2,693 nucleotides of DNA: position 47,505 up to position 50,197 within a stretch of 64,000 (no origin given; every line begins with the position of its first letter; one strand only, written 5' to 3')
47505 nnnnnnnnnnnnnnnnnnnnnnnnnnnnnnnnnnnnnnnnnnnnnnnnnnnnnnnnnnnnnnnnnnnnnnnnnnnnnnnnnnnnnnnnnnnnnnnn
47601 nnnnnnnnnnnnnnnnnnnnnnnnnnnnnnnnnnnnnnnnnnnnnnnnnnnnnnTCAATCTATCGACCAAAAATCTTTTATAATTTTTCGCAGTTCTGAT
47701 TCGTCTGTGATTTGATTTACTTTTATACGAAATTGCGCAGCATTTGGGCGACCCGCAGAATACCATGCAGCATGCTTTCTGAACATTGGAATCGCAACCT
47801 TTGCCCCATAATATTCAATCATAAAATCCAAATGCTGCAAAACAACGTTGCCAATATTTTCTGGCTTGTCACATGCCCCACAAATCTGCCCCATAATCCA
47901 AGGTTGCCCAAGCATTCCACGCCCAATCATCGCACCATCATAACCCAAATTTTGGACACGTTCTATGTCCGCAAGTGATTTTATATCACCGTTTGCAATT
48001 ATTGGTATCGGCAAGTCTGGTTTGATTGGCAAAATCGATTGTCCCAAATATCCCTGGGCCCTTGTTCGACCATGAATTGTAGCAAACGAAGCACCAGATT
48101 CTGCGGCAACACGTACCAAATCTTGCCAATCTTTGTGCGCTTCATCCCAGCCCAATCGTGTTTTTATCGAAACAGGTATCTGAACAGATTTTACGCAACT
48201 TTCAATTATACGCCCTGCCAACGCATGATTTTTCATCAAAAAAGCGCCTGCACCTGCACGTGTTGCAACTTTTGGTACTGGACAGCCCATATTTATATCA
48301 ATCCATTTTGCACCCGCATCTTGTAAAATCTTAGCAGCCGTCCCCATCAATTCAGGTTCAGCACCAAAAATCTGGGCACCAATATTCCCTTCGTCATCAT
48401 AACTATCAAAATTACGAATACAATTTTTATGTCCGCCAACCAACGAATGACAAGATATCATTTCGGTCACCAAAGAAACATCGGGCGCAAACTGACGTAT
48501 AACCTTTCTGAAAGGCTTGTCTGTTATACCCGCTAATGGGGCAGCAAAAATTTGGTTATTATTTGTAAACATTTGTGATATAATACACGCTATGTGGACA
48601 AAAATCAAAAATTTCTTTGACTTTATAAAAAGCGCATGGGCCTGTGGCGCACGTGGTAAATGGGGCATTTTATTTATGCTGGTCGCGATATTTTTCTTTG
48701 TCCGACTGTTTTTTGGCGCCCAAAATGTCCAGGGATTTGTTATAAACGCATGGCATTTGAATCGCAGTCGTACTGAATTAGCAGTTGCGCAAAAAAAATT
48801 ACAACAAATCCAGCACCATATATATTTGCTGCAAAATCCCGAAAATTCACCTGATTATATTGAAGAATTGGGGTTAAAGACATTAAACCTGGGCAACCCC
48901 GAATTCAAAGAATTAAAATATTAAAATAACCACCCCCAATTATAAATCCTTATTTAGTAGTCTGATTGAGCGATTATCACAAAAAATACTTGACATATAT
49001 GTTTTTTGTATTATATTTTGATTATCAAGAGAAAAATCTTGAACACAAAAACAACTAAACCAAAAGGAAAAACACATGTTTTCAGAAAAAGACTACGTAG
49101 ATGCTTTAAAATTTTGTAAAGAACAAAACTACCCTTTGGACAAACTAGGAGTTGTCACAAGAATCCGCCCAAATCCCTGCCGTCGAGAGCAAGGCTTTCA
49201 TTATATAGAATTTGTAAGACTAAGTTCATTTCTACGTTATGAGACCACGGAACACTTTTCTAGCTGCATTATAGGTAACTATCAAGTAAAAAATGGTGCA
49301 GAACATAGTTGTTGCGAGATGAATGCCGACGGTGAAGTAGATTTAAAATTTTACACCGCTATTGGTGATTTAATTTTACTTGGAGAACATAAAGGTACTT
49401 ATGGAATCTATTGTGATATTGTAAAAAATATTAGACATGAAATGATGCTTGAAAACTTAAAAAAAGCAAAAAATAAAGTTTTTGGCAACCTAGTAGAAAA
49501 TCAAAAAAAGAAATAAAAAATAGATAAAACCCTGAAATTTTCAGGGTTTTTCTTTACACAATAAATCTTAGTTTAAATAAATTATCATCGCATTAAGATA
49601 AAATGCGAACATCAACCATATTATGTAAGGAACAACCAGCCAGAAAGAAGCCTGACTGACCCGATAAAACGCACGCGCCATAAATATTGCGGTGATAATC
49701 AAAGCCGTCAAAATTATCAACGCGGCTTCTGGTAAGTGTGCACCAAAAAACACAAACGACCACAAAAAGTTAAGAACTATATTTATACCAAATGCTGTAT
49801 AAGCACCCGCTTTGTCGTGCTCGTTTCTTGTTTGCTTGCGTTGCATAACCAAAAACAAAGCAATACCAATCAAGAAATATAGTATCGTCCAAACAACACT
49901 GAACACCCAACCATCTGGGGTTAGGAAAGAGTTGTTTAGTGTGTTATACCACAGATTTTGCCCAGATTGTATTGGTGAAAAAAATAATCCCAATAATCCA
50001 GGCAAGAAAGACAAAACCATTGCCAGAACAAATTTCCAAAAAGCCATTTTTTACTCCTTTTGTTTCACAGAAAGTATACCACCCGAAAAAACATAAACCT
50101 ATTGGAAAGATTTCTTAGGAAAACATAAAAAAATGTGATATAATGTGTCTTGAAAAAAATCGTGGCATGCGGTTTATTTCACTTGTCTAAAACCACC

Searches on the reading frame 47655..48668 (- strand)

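Call 44: search_protein_families(library=pfam, proteins=[window:47655-48668:-], max_evalue=0.001)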
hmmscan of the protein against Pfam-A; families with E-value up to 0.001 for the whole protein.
window:47655-48668:- (337 aa): 1 family
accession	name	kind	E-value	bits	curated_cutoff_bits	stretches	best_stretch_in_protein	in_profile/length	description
PF01207.24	Dus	-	6.4e-74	249.3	20.4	1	42-327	2-299/311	Dihydrouridine synthase (Dus)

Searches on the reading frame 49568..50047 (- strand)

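Call 44: search_protein_families(library=pfam, proteins=[window:49568-50047:-], max_evalue=0.001)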
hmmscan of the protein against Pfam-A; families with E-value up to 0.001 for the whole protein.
window:49568-50047:- (159 aa): 1 family
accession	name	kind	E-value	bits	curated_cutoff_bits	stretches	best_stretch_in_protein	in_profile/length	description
PF03073.20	TspO_MBR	-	6.2e-39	133.5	24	1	14-157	6-144/145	TspO/MBR family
